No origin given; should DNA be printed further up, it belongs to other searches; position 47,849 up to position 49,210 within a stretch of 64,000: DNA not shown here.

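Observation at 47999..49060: SET domain fused to an NPPY (PrmC/HemK-like) methyltransferase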

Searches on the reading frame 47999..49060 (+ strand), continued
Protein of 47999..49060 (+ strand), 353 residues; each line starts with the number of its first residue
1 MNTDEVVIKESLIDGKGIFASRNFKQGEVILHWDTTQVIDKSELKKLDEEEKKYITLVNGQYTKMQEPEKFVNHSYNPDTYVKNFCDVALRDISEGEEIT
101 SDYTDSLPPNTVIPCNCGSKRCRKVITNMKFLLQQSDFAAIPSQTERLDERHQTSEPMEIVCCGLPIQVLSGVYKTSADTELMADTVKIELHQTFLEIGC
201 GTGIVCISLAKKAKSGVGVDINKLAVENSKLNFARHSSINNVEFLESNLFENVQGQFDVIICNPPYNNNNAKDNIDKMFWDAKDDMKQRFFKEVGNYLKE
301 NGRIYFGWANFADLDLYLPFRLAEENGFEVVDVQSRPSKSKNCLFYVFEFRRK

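Call 27: search_protein_families(library=pfam, proteins=[P0294, P0385, P0274, P0289, P0350, P0378, P0316, P0356, P0327, P0290], max_evalue=0.0001)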
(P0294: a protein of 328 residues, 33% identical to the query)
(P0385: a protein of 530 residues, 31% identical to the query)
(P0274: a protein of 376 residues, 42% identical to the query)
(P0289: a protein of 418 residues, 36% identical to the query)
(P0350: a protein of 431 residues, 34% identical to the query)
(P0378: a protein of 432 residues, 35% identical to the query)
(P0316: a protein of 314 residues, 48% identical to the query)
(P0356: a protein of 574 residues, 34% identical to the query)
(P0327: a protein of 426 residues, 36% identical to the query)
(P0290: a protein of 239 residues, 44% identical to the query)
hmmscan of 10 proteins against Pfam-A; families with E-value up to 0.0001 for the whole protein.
P0294 (328 aa): 2 families
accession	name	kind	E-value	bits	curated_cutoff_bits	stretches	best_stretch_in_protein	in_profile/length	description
PF00856.33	SET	-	1.1e-26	93.7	22.4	2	179-268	1-104/105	SET domain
PF08666.17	SAF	-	3.1e-06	28.1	21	0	182-195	4-17/63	SAF domain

P0385 (530 aa): 1 family
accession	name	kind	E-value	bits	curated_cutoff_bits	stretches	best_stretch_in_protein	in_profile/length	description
PF00856.33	SET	-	3e-27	95.5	22.4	2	373-460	1-104/105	SET domain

P0274 (376 aa): 4 families
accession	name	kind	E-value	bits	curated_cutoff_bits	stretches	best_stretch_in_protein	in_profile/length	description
PF00005.33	ABC_tran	-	2.6e-31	109.5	25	1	25-154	2-136/137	ABC transporter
PF00856.33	SET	-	3.6e-14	53.5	22.4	1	260-348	1-104/105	SET domain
PF13304.12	AAA_21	-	1.9e-10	41.8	27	1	110-187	221-300/304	AAA domain, putative AbiEii toxin, Type IV TA system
PF13401.12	AAA_22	-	2.1e-05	25.3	27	1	34-184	5-122/130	AAA domain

P0289 (418 aa): 7 families
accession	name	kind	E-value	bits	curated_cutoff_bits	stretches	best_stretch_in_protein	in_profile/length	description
PF05175.20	MTS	-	6.3e-16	58.9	23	1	228-368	4-137/170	Methyltransferase small domain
PF13649.12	Methyltransf_25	-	2.2e-09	38.3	27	1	259-334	2-79/97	Methyltransferase domain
PF06325.19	PrmA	-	4e-09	36.8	22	1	246-323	154-230/296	Ribosomal protein L11 methyltransferase (PrmA)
PF13847.12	Methyltransf_31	-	9e-09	35.6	27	1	255-367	4-107/145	Methyltransferase domain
PF08242.18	Methyltransf_12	-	2.2e-07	32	30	1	259-327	1-73/98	Methyltransferase domain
PF08241.18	Methyltransf_11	-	5.1e-06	27.5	21.2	1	259-331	1-72/95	Methyltransferase domain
PF01728.25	FtsJ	-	1.1e-05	25.8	24.1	1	254-324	21-96/181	FtsJ-like methyltransferase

P0350 (431 aa): 9 families
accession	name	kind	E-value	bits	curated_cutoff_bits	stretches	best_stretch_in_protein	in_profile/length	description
PF05175.20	MTS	-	6e-21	75.3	23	1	242-390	3-143/170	Methyltransferase small domain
PF06325.19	PrmA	-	3.8e-12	46.8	22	1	262-342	153-233/296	Ribosomal protein L11 methyltransferase (PrmA)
PF13847.12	Methyltransf_31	-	1.3e-09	38.4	27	1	270-386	3-110/145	Methyltransferase domain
PF13649.12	Methyltransf_25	-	5.3e-08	33.9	27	1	274-352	1-81/97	Methyltransferase domain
PF02475.24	TRM5-TYW2_MTfase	-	9.4e-07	29.4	28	1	263-344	29-113/164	TRM5/TYW2 methyltransferase domain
PF08241.18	Methyltransf_11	-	2.9e-06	28.2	21.2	1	275-351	1-76/95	Methyltransferase domain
PF03602.21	Cons_hypoth95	-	6.3e-06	26.4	24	1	270-347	41-125/182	Conserved hypothetical protein 95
PF13489.12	Methyltransf_23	-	1.8e-05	24.9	27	1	262-392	15-123/164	Methyltransferase domain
PF02353.26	CMAS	-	9.2e-05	22.3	27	0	265-385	57-164/273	Mycolic acid cyclopropane synthetase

P0378 (432 aa): 11 families
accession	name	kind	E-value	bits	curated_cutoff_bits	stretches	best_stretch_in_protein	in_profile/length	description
PF05175.20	MTS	-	9.4e-20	71.4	23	1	267-392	26-143/170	Methyltransferase small domain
PF06325.19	PrmA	-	1.6e-10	41.4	22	1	269-344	158-233/296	Ribosomal protein L11 methyltransferase (PrmA)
PF13847.12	Methyltransf_31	-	2.5e-08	34.1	27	1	272-383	3-105/145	Methyltransferase domain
PF13649.12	Methyltransf_25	-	9.1e-08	33.1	27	1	277-358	2-85/97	Methyltransferase domain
PF03602.21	Cons_hypoth95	-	6e-06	26.5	24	1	273-351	42-127/182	Conserved hypothetical protein 95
PF12847.13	Methyltransf_18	-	6.7e-06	26.6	27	1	271-343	13-88/151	Methyltransferase domain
PF01135.25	PCMT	-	1.4e-05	25.4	20.3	1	269-333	70-136/210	Protein-L-isoaspartate(D-aspartate) O-methyltransferase (PCMT)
PF05971.18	Methyltransf_10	-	1.4e-05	25.1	23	1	235-403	71-241/299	RNA methyltransferase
PF02353.26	CMAS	-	2.4e-05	24.3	27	1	267-385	57-162/273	Mycolic acid cyclopropane synthetase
PF08241.18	Methyltransf_11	-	5.5e-05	24.2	21.2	0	277-353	1-77/95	Methyltransferase domain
PF01170.24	UPF0020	-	6.9e-05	23.1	22.3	0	295-396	77-173/197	RMKL-like, methyltransferase domain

P0316 (314 aa): 3 families
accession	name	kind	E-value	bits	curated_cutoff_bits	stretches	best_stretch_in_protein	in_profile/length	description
PF06821.19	Ser_hydrolase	-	1.9e-22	80.4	22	1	4-180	1-169/172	Serine hydrolase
PF00856.33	SET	-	1.2e-13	51.8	22.4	1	198-288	1-105/105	SET domain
PF12697.13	Abhydrolase_6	-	3.3e-08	34.9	26.3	1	4-101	1-100/217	Alpha/beta hydrolase family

P0356 (574 aa): 7 families
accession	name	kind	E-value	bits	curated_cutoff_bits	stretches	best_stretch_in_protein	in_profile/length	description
PF05175.20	MTS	-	1.2e-13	51.5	23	1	384-489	4-112/170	Methyltransferase small domain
PF06325.19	PrmA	-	9.9e-09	35.5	22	1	410-482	161-233/296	Ribosomal protein L11 methyltransferase (PrmA)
PF13649.12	Methyltransf_25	-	2.9e-07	31.5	27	1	415-489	2-78/97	Methyltransferase domain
PF13847.12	Methyltransf_31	-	5.9e-07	29.7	27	1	411-525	4-109/145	Methyltransferase domain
PF08241.18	Methyltransf_11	-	6.6e-06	27.1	21.2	1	415-525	1-95/95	Methyltransferase domain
PF13489.12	Methyltransf_23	-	9e-06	25.9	27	1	408-525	20-116/164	Methyltransferase domain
PF08242.18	Methyltransf_12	-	2.5e-05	25.4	30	1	415-522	1-97/98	Methyltransferase domain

P0327 (426 aa): 16 families
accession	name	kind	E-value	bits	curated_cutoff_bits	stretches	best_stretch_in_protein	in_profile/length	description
PF05175.20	MTS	-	3.9e-20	72.6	23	1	37-184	5-144/170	Methyltransferase small domain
PF13847.12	Methyltransf_31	-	4.4e-13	49.6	27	1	61-182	1-113/145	Methyltransferase domain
PF06325.19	PrmA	-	1.1e-11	45.3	22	1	55-135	153-233/296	Ribosomal protein L11 methyltransferase (PrmA)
PF00583.31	Acetyltransf_1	-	1.3e-09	38.7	20.7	1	236-354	3-94/116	Acetyltransferase (GNAT) family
PF10354.15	BMT5-like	-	2.8e-07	31.4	24.7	1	97-219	68-167/168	rRNA (uridine-N3-)-methyltransferase BTM5-like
PF13508.13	Acetyltransf_7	-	4.7e-07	30.5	27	1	264-355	4-65/84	Acetyltransferase (GNAT) domain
PF13649.12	Methyltransf_25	-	8.2e-07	30.1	27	1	67-146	1-82/97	Methyltransferase domain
PF01170.24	UPF0020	-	1.8e-06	28.3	22.3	1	83-186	74-172/197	RMKL-like, methyltransferase domain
PF02353.26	CMAS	-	5.5e-06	26.3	27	1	58-178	57-164/273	Mycolic acid cyclopropane synthetase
PF03602.21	Cons_hypoth95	-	6.4e-06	26.4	24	1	58-141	37-126/182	Conserved hypothetical protein 95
PF13489.12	Methyltransf_23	-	8.2e-06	26.1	27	1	61-216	20-137/164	Methyltransferase domain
PF08241.18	Methyltransf_11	-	9.5e-06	26.6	21.2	1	68-177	1-94/95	Methyltransferase domain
PF12847.13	Methyltransf_18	-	1.4e-05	25.6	27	1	56-133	7-87/151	Methyltransferase domain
PF13527.13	Acetyltransf_9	-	6.1e-05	23.5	25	0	312-345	66-99/127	Acetyltransferase (GNAT) domain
PF02005.22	TRM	-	7.1e-05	22.6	27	0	54-136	40-128/376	N2,N2-dimethylguanosine tRNA methyltransferase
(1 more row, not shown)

P0290 (239 aa): 2 families
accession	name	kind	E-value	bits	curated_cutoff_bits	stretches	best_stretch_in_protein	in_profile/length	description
PF00856.33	SET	-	7.8e-14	52.4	22.4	1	121-211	1-105/105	SET domain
PF04266.20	ASCH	-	1.2e-08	36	21.2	1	4-106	1-102/103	ASCH domain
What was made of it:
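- The two-stretch hits P0294 and P0385 are SET-SET tandems (call 27). Other opportunistic fusions of the same small families exist: ABC_tran+SET, Ser_hydrolase+SET, ASCH+SET and MT+GNAT (call 27).
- Tried and rejected: I suspected independent SET+MT fusions, but they are SET-SET tandems (call 27).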

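Call 55: search_protein_families(library=padloc, proteins=[window:47999-49060:+], max_evalue=0.001)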
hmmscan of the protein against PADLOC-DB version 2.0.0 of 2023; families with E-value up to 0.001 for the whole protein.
window:47999-49060:+ (353 aa): 12 families
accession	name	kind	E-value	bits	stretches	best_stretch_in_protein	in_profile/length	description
PDLC04134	mad2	-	4.1e-26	89.9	1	173-337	273-426/492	mads_2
PDLC03021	MTase_I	-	5.1e-07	26.9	1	222-303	234-321/491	Type I methyltransferase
PDLC03719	oMTase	-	2.1e-06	25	1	187-303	45-160/387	orphan methyltransferase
PDLC03267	MTase_II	-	3.7e-06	24.1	1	172-267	14-117/539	Type II methyltransferase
PDLC03285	MTase_II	-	6.4e-06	23.5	1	174-286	18-136/413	Type II methyltransferase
PDLC03258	MTase_II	-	3.7e-05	21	1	182-304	34-151/366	Type II methyltransferase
PDLC03356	MTase_II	-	4.3e-05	20.5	1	193-304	135-254/545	Type II methyltransferase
PDLC03331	MTase_II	-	6.2e-05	19.9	1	193-275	53-135/541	Type II methyltransferase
PDLC03248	MTase_II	-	6.3e-05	19.9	1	181-275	20-104/521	Type II methyltransferase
PDLC03036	MTase_I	-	8.8e-05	19.1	0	247-279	318-350/635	Type I methyltransferase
PDLC02521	PglX|PglXI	-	0.00056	16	0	249-303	474-533/1174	PglX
PDLC03366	MTase_II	-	0.00075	16.3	1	173-271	25-122/568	Type II methyltransferase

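Call 62: find_related_loci(query=window:47999-49057:+, collection=metagenome_contigs, flank=8000)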
Query window:47999-49057:+ (353 aa) in metagenome_contigs; peptide patterns used: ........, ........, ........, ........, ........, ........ (x = any residue, [..] = any of these).
127 stretches matched a pattern; 18 encode a relative of the query (tblastn E <= 1e-3); 18 distinct loci.
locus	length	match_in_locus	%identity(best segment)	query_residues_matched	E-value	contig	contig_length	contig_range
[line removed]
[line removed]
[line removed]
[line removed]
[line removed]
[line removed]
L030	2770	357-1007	57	133-352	2e-84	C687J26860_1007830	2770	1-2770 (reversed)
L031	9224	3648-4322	55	126-353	2e-82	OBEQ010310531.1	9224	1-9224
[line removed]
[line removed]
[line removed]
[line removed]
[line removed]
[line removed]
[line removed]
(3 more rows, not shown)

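Call 63: find_related_loci(query=window:47999-49057:+, collection=viral_contigs, flank=5000)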
Query window:47999-49057:+ (353 aa) in viral_contigs; peptide patterns used: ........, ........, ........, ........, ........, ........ (x = any residue, [..] = any of these).
3 stretches matched a pattern, but none encodes a relative of the query by tblastn (E <= 1e-3).
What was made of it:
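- Tried and rejected: There are no relatives in viral contigs (call 63).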

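Call 76: list_cluster_members(proteins=[P0001, P0002, P0121, P0004, P0387])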
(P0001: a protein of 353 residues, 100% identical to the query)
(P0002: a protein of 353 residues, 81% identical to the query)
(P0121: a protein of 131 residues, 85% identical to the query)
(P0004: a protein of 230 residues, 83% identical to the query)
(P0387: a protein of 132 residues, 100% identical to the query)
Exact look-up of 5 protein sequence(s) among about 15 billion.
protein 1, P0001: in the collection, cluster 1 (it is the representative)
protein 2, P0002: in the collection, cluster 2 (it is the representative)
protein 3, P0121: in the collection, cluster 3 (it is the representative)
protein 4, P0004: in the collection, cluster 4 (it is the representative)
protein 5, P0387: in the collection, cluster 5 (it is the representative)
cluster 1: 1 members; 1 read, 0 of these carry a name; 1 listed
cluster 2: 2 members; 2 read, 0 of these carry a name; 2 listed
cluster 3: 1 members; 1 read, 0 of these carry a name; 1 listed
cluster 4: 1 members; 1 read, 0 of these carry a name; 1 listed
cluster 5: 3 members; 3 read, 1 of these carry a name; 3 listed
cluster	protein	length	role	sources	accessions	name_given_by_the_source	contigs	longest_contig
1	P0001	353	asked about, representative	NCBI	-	-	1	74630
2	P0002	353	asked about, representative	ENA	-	-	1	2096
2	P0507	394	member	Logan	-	-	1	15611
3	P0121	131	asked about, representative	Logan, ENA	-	-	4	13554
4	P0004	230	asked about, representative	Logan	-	-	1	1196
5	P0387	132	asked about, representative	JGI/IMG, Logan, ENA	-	-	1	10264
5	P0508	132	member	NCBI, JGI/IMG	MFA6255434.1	MAG: SET domain-containing protein [Patescibacteria group bacterium] | SET domain-containing protein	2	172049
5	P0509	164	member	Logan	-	-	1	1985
